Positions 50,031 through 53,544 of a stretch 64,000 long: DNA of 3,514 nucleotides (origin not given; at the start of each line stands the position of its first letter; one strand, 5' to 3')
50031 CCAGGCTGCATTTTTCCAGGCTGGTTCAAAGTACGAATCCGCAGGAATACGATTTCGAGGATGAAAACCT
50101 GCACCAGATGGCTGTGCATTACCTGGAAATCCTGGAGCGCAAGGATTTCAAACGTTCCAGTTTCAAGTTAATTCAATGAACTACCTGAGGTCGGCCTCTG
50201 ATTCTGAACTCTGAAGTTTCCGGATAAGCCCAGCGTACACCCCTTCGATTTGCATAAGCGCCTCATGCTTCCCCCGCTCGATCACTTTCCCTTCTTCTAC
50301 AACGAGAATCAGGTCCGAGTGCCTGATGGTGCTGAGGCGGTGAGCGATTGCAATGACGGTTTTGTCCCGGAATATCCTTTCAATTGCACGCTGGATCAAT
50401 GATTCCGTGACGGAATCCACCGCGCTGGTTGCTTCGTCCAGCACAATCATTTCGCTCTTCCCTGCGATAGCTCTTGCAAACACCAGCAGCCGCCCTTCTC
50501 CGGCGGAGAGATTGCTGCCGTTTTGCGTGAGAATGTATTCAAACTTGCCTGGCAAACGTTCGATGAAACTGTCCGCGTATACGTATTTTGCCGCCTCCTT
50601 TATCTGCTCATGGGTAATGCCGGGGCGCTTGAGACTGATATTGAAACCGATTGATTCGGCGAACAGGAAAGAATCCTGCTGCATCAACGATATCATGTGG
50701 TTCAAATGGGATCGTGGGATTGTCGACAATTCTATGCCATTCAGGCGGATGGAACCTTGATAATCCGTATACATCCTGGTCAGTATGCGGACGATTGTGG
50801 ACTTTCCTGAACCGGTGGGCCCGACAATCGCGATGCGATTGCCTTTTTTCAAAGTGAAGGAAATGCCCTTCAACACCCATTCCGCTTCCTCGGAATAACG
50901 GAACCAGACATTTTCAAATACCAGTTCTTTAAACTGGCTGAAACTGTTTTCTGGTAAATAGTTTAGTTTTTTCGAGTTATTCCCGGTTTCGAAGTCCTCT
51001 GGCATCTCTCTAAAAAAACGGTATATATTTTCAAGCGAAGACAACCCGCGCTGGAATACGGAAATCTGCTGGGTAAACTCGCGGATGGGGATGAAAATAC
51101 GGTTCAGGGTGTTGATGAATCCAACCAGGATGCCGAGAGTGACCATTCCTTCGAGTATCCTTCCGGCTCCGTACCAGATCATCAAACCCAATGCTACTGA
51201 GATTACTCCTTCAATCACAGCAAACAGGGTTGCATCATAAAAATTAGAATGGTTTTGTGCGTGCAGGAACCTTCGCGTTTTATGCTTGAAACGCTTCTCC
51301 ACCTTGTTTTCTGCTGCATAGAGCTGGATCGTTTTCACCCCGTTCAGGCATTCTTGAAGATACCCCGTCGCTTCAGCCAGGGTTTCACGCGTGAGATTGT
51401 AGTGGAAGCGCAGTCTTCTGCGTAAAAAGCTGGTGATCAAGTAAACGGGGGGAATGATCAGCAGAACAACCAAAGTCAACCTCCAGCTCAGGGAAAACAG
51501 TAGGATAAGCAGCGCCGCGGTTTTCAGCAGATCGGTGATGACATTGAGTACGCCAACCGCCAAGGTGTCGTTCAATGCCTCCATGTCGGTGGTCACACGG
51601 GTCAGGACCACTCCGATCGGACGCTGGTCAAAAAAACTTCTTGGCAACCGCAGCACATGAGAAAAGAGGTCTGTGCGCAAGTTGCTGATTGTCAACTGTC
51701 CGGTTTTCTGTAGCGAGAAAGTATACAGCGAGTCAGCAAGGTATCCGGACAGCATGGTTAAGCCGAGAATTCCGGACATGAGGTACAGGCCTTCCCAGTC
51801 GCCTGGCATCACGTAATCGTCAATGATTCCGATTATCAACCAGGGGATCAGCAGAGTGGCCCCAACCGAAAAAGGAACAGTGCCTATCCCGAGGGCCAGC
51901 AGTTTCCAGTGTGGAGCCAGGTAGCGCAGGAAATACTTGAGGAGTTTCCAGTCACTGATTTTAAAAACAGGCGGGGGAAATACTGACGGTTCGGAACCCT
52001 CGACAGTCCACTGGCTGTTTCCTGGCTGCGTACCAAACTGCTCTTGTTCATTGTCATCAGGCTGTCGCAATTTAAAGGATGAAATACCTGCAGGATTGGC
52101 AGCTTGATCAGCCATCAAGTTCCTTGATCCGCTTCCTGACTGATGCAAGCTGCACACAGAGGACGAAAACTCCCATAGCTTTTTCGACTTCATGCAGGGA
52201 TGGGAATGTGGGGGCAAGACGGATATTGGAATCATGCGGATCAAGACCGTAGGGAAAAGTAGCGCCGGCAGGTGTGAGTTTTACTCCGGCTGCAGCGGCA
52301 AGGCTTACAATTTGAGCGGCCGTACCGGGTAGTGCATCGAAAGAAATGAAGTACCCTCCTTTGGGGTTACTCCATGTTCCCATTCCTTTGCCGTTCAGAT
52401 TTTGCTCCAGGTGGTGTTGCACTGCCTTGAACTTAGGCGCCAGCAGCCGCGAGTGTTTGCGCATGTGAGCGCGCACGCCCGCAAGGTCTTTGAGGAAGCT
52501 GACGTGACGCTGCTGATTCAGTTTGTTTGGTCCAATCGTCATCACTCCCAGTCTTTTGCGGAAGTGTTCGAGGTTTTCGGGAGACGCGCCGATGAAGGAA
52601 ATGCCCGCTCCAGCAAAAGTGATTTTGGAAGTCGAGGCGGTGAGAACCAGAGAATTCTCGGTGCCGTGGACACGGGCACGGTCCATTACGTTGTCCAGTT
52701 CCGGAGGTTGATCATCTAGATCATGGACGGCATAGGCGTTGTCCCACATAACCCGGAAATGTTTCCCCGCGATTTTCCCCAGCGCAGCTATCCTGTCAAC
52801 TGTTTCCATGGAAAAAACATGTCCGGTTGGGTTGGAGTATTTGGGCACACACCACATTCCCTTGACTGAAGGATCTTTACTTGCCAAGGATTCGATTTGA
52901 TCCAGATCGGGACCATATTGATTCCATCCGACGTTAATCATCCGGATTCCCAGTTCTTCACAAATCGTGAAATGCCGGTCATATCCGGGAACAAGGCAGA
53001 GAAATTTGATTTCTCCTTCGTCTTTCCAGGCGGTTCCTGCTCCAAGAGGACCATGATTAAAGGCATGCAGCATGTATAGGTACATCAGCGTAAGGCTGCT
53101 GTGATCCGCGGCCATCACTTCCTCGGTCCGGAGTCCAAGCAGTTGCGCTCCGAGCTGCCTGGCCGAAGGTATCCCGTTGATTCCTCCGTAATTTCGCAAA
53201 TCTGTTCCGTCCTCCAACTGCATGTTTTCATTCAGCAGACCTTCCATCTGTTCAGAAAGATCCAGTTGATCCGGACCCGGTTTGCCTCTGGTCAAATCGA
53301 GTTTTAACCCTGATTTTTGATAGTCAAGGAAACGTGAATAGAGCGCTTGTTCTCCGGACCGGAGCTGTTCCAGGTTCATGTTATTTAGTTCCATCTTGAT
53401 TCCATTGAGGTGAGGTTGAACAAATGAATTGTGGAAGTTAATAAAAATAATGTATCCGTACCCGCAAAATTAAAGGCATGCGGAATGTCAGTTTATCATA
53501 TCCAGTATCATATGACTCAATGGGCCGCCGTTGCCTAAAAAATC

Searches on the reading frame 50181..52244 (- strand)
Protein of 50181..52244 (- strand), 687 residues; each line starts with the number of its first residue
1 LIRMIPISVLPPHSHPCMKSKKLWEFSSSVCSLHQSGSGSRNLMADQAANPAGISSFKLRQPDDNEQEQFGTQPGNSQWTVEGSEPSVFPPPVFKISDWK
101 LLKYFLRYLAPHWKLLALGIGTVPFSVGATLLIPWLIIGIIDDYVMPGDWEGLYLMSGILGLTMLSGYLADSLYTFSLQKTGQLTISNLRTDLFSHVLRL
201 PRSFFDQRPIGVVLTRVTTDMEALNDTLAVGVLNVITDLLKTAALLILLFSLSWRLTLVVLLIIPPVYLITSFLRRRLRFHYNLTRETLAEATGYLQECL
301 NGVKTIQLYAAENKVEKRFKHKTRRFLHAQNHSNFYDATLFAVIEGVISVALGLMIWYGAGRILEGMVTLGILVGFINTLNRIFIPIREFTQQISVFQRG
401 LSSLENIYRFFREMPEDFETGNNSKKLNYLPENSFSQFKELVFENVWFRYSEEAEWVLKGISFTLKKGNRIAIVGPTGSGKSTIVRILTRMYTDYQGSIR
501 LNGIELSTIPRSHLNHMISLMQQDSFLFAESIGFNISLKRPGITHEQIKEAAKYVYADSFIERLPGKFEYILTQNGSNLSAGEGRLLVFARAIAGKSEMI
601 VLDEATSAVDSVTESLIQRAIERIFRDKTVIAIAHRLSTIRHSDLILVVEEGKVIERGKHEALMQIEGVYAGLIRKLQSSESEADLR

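Call 73: search_protein_families(library=pfam, proteins=[window:50181-52244:-], max_evalue=0.00001)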
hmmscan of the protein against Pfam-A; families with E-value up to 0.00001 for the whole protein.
window:50181-52244:- (687 aa): 2 families
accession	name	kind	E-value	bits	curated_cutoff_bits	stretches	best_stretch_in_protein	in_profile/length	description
PF00664.28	ABC_membrane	-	4.5e-49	168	28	1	125-381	10-268/274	ABC transporter transmembrane region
PF00005.33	ABC_tran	-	4.1e-26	92.7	25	1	458-607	1-137/137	ABC transporter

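Call 74: search_protein_families(library=ncbifam, proteins=[window:50181-52244:-], max_evalue=0.00001)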
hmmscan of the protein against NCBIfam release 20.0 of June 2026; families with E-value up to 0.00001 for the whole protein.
window:50181-52244:- (687 aa): 179 families (the best 25 are shown)
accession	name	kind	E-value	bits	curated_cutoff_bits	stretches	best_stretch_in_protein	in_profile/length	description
TIGR02203.1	MsbA_lipidA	equivalog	3.7e-110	369.1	602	1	106-674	6-566/572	lipid A export permease/ATP-binding protein MsbA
TIGR02204.1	MsbA_rel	hypoth_equivalog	2.7e-101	340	780.4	1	100-675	4-573/576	ABC transporter, permease/ATP-binding protein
TIGR01846.1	type_I_sec_HlyB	subfamily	1.3e-94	317.9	725.55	1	134-676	159-691/694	type I secretion system permease/ATPase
TIGR03796.1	NHLM_micro_ABC1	equivalog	1.7e-93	314.1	853.3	1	128-675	168-710/710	NHLP family bacteriocin export ABC transporter peptidase/permease/ATPase subunit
TIGR00958.1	3a01208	subfamily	7.1e-92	308.8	874.6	1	101-673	148-710/711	antigen peptide transporter 2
NF052233.1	CphA_assoc_ABC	equivalog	1.4e-91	308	880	1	96-676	167-742/766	cyanophycin metabolism-associated ABC transporter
NF008381.0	PRK11176.1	equivalog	1.4e-91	307.6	867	1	97-675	8-577/582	lipid A ABC transporter ATP-binding protein/permease MsbA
NF008056.1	PRK10790.1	equivalog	3.9e-88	296.4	746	1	98-679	7-576/584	SmdB family multidrug efflux ABC transporter permease/ATP-binding protein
NF045513.1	HepA_fam_ABC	equivalog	4.4e-86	289.6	725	1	152-668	93-600/610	heterocyst formation ABC transporter subunit HepA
NF010178.0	PRK13657.1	equivalog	4.5e-78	263.1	733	1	189-676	91-569/588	glucan ABC transporter ATP-binding protein/ permease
TIGR03375.1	type_I_sec_LssB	subfamily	8.5e-78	262.3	693.1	1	168-665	203-690/696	type I secretion system permease/ATPase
TIGR03797.1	NHLM_micro_ABC2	equivalog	5.6e-75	253.2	709.4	1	97-676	122-684/686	NHLP bacteriocin export ABC transporter permease/ATPase subunit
TIGR01193.1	bacteriocin_ABC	subfamily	1.1e-70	239.1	523.85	1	139-675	181-707/708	peptide cleavage/export ABC transporter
NF000475.1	tet_ABC_46_B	exception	1.3e-70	238.6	1250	1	152-673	58-570/578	tetracycline efflux ABC transporter Tet(46) subunit B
NF008055.0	PRK10789.1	equivalog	8.7e-68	229.2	845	1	126-678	27-572/590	SmdA family multidrug ABC transporter permease/ATP-binding protein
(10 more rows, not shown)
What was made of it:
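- A second ABC exporter in the window scores higher for MsbA (call 74).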

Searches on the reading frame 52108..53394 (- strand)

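Call 73: search_protein_families(library=pfam, proteins=[window:52108-53394:-], max_evalue=0.00001)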
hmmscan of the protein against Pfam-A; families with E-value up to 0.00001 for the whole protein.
window:52108-53394:- (428 aa): 2 families
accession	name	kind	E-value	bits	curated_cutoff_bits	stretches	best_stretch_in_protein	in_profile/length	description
PF12897.13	Asp_aminotransf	-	2.9e-158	527.5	27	1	9-424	4-419/421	Aspartate amino-transferase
PF00155.27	Aminotran_1_2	-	9.5e-14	51.8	19.7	1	49-356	18-311/361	Aminotransferase class I and II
